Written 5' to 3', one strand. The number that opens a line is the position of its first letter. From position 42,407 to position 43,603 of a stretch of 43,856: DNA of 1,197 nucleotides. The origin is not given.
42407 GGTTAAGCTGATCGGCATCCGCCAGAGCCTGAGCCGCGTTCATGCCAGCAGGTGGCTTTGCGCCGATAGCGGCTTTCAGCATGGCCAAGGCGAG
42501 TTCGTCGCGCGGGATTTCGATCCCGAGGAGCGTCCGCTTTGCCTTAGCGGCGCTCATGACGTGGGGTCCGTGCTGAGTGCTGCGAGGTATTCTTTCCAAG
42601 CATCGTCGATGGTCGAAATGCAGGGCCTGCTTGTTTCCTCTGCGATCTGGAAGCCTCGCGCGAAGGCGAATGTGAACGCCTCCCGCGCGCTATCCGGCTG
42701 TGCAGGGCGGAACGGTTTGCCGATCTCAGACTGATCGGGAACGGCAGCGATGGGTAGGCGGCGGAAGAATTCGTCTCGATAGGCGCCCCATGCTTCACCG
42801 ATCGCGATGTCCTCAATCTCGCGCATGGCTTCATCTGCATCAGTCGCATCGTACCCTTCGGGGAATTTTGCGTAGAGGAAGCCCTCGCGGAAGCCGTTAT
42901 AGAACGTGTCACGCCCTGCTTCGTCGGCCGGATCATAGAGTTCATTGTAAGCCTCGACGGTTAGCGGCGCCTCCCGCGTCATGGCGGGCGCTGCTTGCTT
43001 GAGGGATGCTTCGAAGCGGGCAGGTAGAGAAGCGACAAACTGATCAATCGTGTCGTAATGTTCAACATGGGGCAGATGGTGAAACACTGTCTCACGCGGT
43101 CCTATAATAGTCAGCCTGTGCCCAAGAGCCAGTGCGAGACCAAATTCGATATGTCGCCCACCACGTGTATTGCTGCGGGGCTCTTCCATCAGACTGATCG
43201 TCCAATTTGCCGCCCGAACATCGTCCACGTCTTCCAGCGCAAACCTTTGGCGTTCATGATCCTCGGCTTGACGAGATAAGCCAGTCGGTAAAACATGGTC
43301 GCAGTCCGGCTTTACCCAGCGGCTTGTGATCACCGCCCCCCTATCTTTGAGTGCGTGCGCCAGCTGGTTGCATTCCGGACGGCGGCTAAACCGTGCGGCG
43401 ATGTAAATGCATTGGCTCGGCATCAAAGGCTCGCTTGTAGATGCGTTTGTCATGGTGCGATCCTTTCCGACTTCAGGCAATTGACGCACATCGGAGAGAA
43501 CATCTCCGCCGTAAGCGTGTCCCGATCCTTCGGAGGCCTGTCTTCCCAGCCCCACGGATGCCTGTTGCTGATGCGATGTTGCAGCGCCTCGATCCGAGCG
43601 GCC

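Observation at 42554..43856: A translationally coupled PP-loop (PAPS-reductase family, Cys-rich) gene and a deoxyribosyltransferase-like fusion gene form a candidate nucleotide/DNA-modification or anti-defence pair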

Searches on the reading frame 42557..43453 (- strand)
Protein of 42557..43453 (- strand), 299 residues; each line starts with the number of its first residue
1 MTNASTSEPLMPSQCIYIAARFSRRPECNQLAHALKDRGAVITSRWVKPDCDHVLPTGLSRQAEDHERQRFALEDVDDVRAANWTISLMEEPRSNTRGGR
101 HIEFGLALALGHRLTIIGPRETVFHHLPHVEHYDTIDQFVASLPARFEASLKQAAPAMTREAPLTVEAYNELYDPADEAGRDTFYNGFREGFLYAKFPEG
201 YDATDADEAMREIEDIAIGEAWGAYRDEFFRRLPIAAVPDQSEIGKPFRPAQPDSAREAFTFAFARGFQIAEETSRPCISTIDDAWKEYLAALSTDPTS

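Call 7: search_protein_families(library=pfam, max_evalue=1, proteins=[window:42557-43453:-])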
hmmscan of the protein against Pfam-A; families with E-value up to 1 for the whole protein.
seq(299 aa): 1 family
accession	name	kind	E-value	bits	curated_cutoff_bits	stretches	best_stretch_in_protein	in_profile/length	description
PF15081.11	DUF4548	-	0.08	13.2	27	1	92-138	105-150/167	Domain of unknown function (DUF4548)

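Call 8: search_protein_families(library=phrogs, max_evalue=0.01, proteins=[window:42557-43453:-])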
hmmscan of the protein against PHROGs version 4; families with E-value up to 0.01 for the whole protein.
seq(299 aa): 0 families

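Call 9: search_protein_families(library=ncbifam, max_evalue=1, proteins=[window:42557-43453:-])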
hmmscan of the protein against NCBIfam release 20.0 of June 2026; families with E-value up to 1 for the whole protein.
seq(299 aa): 1 family
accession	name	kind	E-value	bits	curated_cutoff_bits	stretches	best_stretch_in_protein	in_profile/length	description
NF007618.0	PRK10266.1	equivalog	0.14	11.5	403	1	58-140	76-156/306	curved DNA-binding protein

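Call 10: search_protein_families(library=padloc, max_evalue=1, proteins=[window:42557-43453:-])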
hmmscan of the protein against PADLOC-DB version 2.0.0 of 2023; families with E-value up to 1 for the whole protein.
seq(299 aa): 0 families

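Call 12: search_solved_structures(query=window:42557-43453:-, max_evalue=10)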
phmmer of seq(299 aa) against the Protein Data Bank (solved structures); distinct sequences matched with E-value up to 10: 1.
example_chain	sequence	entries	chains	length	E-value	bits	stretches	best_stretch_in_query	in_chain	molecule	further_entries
6z2i_A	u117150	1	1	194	2.2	10.7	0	201-234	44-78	de novo designed TIM barrel DeNovoTIM6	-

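Call 14: search_dna_similar(query=window:42557-43453:-, collection=phages, mode=protein, max_evalue=0.01, max_rows=30)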
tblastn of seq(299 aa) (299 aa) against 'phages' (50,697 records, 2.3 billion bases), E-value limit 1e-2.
Records with a match: 1; places in all: 1; records where one place covers at least 80% of the query: 0.
Best place of each record, by identity: <60% 1.
By first word of the organism name: Rhizobium 1.
By host as written in the record: Rhizobium sp. N4311 1.
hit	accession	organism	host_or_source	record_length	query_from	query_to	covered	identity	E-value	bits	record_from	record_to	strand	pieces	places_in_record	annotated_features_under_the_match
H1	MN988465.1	Rhizobium phage RHph_TM26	Rhizobium sp. N4311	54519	13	148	45%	30.9%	2e-6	55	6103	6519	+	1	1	DUF4406 domain-containing protein | hypothetical protein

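Call 15: find_homologous_proteins(query=window:42557-43453:-, max_evalue=0.001)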
Query seq(299 aa) (299 aa): 45 proteins with E <= 0.001 among 3852 candidates.
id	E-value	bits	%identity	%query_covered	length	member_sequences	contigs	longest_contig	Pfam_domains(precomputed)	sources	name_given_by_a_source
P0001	3.2e-194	662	100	97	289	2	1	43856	-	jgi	-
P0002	4.9e-72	261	76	54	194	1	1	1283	-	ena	-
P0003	3.4e-71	258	81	47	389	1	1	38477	-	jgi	jgi:hypothetical protein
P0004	2.7e-68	249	77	47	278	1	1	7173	-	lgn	-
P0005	1.5e-66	243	79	46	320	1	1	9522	-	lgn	-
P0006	5.2e-64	234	76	45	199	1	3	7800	-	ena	-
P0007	1.8e-63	233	78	43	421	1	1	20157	-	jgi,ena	-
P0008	5.1e-63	231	76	45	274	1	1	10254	-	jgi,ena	-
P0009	4.4e-60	222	77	43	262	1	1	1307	-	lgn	-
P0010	1.3e-59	220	71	48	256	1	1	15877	-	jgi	jgi:hypothetical protein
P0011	4.3e-55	205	72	43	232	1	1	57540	PF05014.22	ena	-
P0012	1.0e-54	204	72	43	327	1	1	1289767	-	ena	-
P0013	6.0e-54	201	60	55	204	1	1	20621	-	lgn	-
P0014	6.7e-54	201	60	53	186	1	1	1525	-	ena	-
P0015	2.4e-53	199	69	45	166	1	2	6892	-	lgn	-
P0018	9.7e-52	194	52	62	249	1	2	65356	PF05014.22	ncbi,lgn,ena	-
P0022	3.0e-51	193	68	42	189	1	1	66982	PF05014.22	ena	-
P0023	6.8e-50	188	69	42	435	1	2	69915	PF05014.22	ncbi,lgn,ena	-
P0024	7.4e-50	188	67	43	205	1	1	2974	PF05014.22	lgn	-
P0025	8.9e-50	188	68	43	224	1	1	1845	PF05014.22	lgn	-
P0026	3.5e-49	186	58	51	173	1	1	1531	PF05014.22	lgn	-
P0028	3.7e-48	182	63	42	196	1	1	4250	PF05014.22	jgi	-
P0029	1.4e-47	181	69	41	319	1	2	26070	PF05014.22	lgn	-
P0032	3.1e-45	173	66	42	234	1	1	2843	PF05014.22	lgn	-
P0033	2.0e-43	167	69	38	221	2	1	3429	PF05014.22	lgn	-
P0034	3.6e-43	166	61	42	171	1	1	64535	PF05014.22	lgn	-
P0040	3.8e-35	140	58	40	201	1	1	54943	PF05014.22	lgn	-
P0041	4.8e-35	139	53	44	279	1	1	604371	PF14354.14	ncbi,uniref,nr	ncbi:Lar family restriction alleviation protein [Sphingomonas sp. RHCKR47]|uniref:Lar family restric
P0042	9.5e-29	119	52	36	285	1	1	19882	PF14354.14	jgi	jgi:hypothetical protein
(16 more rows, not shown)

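Call 16: get_annotated_region(hit=H1, flank=5000)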
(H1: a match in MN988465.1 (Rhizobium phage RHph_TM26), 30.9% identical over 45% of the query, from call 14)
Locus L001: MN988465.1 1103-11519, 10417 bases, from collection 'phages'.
description: Rhizobium phage RHph_TM26, complete genome.
organism: Rhizobium phage RHph_TM26 (NCBI taxid 2509758)
taxonomy: Viruses; Duplodnaviria; Heunggongvirae; Uroviricota; Caudoviricetes
host: Rhizobium sp. N4311; source: agricultural lands; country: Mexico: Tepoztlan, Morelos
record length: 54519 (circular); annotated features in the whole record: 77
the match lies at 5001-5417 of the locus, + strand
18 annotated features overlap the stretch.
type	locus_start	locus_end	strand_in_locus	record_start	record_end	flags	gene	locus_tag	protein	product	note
CDS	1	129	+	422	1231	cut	-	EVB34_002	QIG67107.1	FAD dependent oxidoreductase protein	GO_function: GO:0016491 - oxidoreductase activity; GO_process: GO:0055114 - oxidation-reduction process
CDS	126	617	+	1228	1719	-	-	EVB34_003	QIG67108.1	polynucleotide 5'-kinase and 3'-phosphatase protein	-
CDS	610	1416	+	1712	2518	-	-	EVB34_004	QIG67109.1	hypothetical protein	-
CDS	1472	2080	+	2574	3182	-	-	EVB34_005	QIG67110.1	P-loop NTPase domain-containing protein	-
CDS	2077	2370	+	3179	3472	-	-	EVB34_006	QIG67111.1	hypothetical protein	-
CDS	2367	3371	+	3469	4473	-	-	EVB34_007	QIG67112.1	hypothetical protein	-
CDS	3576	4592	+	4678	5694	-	-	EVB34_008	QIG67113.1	thymidylate synthase protein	GO_function: GO:0004799 - thymidylate synthase activity; GO_process: GO:0006231 - dTMP biosynthetic process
CDS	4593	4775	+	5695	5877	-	-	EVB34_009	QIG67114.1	hypothetical protein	-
CDS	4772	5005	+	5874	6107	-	-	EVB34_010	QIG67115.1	hypothetical protein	-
CDS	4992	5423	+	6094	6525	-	-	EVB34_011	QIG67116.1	DUF4406 domain-containing protein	-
CDS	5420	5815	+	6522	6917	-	-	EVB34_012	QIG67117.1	DUF3310 domain-containing protein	-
CDS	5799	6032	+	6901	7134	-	-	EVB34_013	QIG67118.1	chromosomal replication initiator DnaA-like protein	GO_function: GO:0005524 - ATP binding; GO_function: GO:0043565 - sequence-specific DNA binding; GO_process: GO:0006270 ...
CDS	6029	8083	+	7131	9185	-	-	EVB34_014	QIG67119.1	DNA polymerase I protein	GO_function: GO:0003676 - nucleic acid binding; GO_function: GO:0003887 - DNA-directed DNA polymerase activity; ...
CDS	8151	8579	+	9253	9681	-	-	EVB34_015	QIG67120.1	deoxycytidylate deaminase protein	GO_function: GO:0003824 - catalytic activity; GO_function: GO:0016787 - hydrolase activity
CDS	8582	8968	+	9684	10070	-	-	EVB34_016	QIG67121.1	hypothetical protein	-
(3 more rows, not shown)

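Call 23: find_encoding_contigs(protein=P0018, flank=6000, max_places=3)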
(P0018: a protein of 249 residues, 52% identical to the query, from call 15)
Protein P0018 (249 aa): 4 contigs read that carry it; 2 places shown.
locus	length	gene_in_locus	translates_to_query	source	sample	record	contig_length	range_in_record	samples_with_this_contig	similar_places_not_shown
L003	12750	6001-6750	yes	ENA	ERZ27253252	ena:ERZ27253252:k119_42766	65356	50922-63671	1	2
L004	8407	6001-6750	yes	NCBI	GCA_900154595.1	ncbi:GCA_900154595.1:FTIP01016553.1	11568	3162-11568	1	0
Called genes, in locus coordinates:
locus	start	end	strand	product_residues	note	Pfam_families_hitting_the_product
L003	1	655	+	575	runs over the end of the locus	PF00145:DNA_methylase (weak)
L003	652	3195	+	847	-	PF01555:N6_N4_Mtase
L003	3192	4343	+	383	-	PF07505:DUF5131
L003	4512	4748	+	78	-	-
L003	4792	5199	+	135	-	-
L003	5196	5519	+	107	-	-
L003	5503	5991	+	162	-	PF07799:DUF1643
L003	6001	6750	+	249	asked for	PF05014:Nuc_deoxyrib_tr (weak)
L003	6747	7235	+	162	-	-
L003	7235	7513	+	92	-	-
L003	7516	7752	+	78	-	-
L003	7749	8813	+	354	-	PF00589:Phage_integrase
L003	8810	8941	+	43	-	-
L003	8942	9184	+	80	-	-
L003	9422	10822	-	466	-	PF11563:Protoglobin (weak), PF21118:DosC_2nd, PF00990:GGDEF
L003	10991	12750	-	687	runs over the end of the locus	PF17152:CHASE8, PF00672:HAMP (faint), PF00512:HisKA, PF02518:HATPase_c, PF00072:Response_reg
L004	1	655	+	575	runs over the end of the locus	PF00145:DNA_methylase (weak)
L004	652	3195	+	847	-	PF01555:N6_N4_Mtase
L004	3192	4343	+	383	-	PF07505:DUF5131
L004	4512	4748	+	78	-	-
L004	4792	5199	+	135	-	-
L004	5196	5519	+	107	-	-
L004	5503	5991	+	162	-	PF07799:DUF1643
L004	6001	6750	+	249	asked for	PF05014:Nuc_deoxyrib_tr (weak)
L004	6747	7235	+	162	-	-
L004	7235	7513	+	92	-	-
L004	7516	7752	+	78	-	-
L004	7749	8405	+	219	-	?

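Call 34: predict_structure(alignment_id=A2)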
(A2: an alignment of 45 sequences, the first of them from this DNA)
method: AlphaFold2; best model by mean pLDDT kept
length: 299 residues; sequences in the alignment: 45
mean_pLDDT: 69.5   pTM: 0.51
mean pLDDT of the five models: 69.5, 68.5, 68.4, 68.4, 67.3
residues with pLDDT >= 90: 81; 70-90: 40; 50-70: 139; < 50: 39
segments of 3 or more residues with pLDDT < 50: 152-164, 198-200, 232-239, 241-250
pLDDT, mean of each block of 10 residues (from residue 1): 53 86 90 95 87 65 74 93 94 65 91 94 85 97 87 43 52 67 62 50 55 59 54 47 44 57 64 56 64 53
secondary structure, 60 per line:
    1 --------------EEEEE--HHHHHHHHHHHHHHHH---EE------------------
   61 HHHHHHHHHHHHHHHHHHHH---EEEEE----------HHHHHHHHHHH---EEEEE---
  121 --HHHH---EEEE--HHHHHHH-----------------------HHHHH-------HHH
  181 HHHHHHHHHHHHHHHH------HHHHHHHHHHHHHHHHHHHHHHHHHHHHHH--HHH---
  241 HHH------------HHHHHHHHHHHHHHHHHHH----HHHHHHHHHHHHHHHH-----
elements in order: E15-19 H22-37 H61-80 E84-88 H99-109 E113-117 H123-126 E130-133 H136-142 H166-170 H178-196 H203-232 H256-274 H279-294

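Call 40: fold_search(model_id=the predicted structure, library=pdb)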
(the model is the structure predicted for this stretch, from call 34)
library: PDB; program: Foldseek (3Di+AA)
matches with E <= 10: 1070; with E <= 0.001: 2
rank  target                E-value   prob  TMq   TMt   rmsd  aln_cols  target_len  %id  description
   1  4jen_A                3.6e-04  1.00  0.29  0.66   5.1       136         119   16  Structure of Clostridium botulinum CMP N-glycosidase, BcmB (released 2013-09-11)
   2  4jen_C                7.7e-04  1.00  0.28  0.67   4.2       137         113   18  Structure of Clostridium botulinum CMP N-glycosidase, BcmB (released 2013-09-11)
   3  4jen_B                1.1e-03  1.00  0.29  0.63   5.4       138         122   17  Structure of Clostridium botulinum CMP N-glycosidase, BcmB (released 2013-09-11)
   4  4ljk_G                2.5e-03  1.00  0.30  0.39   7.1       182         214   14  Structural insights into the unique single-stranded DNA binding mode of DNA processing protein A from Helicobacter pyl (released 2014-01-01)
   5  8pqr_D                2.6e-03  1.00  0.32  0.58   4.8       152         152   16  Nucleoside 2'deoxyribosyltransferase from Chroococcidiopsis thermalis PCC 7203 WT bound to DAD_Immucillin-H (released 2024-02-21)
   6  8rpt_A                3.6e-03  1.00  0.30  0.58   4.9       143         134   11  Crystal structure of human DNPH1 mutant- D80A (released 2024-11-20)
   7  4p5d_A                3.8e-03  1.00  0.31  0.56   4.7       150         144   13  CRYSTAL STRUCTURE OF RAT DNPH1 (RCL) WITH 6-NAPHTHYL-PURINE-RIBOSIDE-MONOPHOSPHATE (released 2014-08-20)
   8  4kxn_A                4.5e-03  1.00  0.31  0.63   4.1       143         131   12  Crystal structure of DNPH1 (RCL) with kinetine riboside monophosphate (released 2014-02-05)
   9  4ljk_F                4.5e-03  1.00  0.30  0.39   6.4       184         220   14  Structural insights into the unique single-stranded DNA binding mode of DNA processing protein A from Helicobacter pyl (released 2014-01-01)
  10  8pqs_B                4.8e-03  1.00  0.33  0.59   4.6       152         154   15  Nucleoside 2'deoxyribosyltransferase from Chroococcidiopsis thermalis PCC 7203 E88A Mutant (released 2024-02-21)
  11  8of6_I                4.8e-03  1.00  0.29  0.55   7.9       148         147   16  Structure of YtoQ (released 2024-03-27)
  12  6evs_A                5.1e-03  1.00  0.31  0.61   5.9       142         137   18  Characterization of 2-deoxyribosyltransferase from psychrotolerant bacterium Bacillus psychrosaccharolyticus: a suitab (released 2018-11-14)
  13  9i6e_B                5.1e-03  1.00  0.30  0.58   4.6       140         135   16  Crystal structure of DNPH1 bound by compound 5. (released 2025-11-12)
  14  9i9q_D                5.7e-03  1.00  0.30  0.60   5.4       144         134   10  Crystal structure of DNPH1 bound by compound 2. (released 2025-11-12)
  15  4kxm_B                6.0e-03  1.00  0.29  0.60   5.9       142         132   12  Crystal structure of DNPH1 (RCL) WITH N6-ISOPENTENYL-AMP (released 2014-02-05)
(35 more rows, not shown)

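Call 66: search_protein_families(library=pfam, alignment_id=A5, max_evalue=0.001)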
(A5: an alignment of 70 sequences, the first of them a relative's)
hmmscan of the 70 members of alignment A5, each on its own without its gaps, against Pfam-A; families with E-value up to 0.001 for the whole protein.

A. member 1, P0036 (307 aa): 0 families

B. families by the number of members that match (of 70 scanned): 5 families
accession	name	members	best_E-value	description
PF14354.12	Lar_restr_allev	5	1e-11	Restriction alleviation protein Lar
PF12961.13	DUF3850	1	1.5e-20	Domain of unknown function (DUF3850)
PF05524.18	PEP-utilisers_N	1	0.00018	PEP-utilising enzyme, N-terminal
PF20269.3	CATRA-N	1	0.00062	CASPASE and TPR Repeat-Associated N-terminal domain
PF04448.17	DUF551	1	0.00063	Protein of unknown function (DUF551)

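Call 78: fold_search(model_id=the predicted structure, library=viral)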
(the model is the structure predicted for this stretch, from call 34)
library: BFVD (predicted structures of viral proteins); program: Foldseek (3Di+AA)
matches with E <= 10: 336; with E <= 0.001: 7
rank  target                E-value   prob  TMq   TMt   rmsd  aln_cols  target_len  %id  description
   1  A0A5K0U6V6            2.5e-06  1.00  0.35  0.59   8.9       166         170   19  Nucleoside 2-deoxyribosyltransferase [Yasminevirus sp. GU-2018]
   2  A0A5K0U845            8.0e-06  1.00  0.35  0.34  14.0       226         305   19  Nucleoside 2-deoxyribosyltransferase (Fragment) [Yasminevirus sp. GU-2018]
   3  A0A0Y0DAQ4            1.2e-04  1.00  0.30  0.48  10.8       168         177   15  Nucleoside deoxyribosyltransferase [Mycobacterium phage Weiss13]
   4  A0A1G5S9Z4            2.3e-04  1.00  0.28  0.39   8.6       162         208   17  (no name in the UniProt tables at hand)
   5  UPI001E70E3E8         7.1e-04  1.00  0.27  0.40  16.0       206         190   12  (no name look-up for this kind of identifier)
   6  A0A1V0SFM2            7.6e-04  1.00  0.28  0.55   5.9       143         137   16  Nucleoside 2-deoxyribosyltransferase [Hokovirus HKV1]
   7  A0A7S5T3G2            8.5e-04  1.00  0.27  0.43   7.1       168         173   12  (no name in the UniProt tables at hand)
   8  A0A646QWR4            1.3e-03  1.00  0.32  0.59   5.4       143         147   10  (no name in the UniProt tables at hand)
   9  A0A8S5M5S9            1.4e-03  1.00  0.30  0.55   5.0       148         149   16  Nucleoside 2-deoxyribosyltransferase [Podoviridae sp. ctaNW81]
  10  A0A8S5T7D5            2.2e-03  1.00  0.31  0.54   6.0       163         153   13  Nucleoside 2-deoxyribosyltransferase [Siphoviridae sp. ctxMM9]
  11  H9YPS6                2.3e-03  1.00  0.30  0.46  11.5       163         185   15  (no name in the UniProt tables at hand)
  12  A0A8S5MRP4            3.3e-03  0.98  0.29  0.28  19.7       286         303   12  CMP/hydroxymethyl CMP hydrolase [Siphoviridae sp. ctD6g5]
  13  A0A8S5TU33            4.4e-03  0.97  0.30  0.26  18.1       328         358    8  Deoxyribosyltransferase [Siphoviridae sp. ctYcY12]
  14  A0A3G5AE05            5.3e-03  1.00  0.30  0.50   5.1       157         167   17  TIR domain-containing protein [Satyrvirus sp.]
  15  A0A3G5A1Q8            5.3e-03  1.00  0.30  0.55  14.8       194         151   13  Nucleoside 2-deoxyribosyltransferase [Harvfovirus sp.]
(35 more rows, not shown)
